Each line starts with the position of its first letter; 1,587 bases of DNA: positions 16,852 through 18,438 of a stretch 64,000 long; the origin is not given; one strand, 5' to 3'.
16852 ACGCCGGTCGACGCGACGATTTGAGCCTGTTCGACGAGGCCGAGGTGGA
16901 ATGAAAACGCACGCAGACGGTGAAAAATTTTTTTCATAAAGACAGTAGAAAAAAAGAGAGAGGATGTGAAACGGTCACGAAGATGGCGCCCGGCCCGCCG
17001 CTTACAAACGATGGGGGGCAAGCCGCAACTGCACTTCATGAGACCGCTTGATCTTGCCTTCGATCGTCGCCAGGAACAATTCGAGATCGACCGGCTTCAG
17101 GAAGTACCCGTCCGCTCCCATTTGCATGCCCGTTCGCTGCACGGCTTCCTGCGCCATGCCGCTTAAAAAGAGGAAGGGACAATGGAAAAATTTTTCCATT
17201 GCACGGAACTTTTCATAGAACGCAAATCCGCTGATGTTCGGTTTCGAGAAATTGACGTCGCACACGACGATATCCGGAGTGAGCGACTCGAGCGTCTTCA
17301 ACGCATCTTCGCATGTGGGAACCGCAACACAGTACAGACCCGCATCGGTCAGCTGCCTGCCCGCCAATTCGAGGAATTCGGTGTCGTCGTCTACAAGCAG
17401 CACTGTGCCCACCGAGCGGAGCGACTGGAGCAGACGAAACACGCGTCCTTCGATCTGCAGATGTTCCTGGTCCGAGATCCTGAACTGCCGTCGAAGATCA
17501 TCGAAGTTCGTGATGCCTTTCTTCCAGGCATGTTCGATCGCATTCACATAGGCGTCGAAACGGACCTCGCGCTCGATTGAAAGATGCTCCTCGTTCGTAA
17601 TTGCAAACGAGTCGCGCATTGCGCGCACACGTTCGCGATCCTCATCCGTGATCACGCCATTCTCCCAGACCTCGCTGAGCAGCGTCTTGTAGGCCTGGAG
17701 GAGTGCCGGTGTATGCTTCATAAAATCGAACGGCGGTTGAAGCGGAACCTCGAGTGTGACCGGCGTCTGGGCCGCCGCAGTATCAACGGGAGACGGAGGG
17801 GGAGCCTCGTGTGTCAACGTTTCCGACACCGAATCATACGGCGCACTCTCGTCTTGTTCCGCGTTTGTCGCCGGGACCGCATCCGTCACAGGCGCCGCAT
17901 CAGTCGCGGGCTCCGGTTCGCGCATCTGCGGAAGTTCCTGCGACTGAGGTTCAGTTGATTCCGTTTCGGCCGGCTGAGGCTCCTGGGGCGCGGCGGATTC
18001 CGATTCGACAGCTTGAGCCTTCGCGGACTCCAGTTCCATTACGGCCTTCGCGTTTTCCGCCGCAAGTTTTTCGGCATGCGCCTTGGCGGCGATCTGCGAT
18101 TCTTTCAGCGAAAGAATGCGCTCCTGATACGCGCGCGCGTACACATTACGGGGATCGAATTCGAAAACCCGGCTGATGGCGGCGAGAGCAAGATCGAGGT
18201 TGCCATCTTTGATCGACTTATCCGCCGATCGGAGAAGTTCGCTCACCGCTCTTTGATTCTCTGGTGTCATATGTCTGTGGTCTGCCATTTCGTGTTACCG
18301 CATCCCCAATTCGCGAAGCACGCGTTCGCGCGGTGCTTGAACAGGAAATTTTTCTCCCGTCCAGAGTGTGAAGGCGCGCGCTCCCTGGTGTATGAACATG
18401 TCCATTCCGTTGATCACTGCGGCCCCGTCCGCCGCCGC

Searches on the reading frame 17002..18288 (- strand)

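Call 44: search_protein_families(library=pfam, max_evalue=0.0001, proteins=[window:17002-18288:-])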
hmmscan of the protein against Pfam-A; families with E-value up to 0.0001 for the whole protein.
window:17002-18288:- (428 aa): 2 families
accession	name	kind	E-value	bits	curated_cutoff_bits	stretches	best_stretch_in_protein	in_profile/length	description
PF00072.30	Response_reg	-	1.8e-16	60.7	30.2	1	296-409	1-110/111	Response regulator receiver domain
PF03735.19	ENT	-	4.8e-05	23.8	28.5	0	198-257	10-70/71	ENT domain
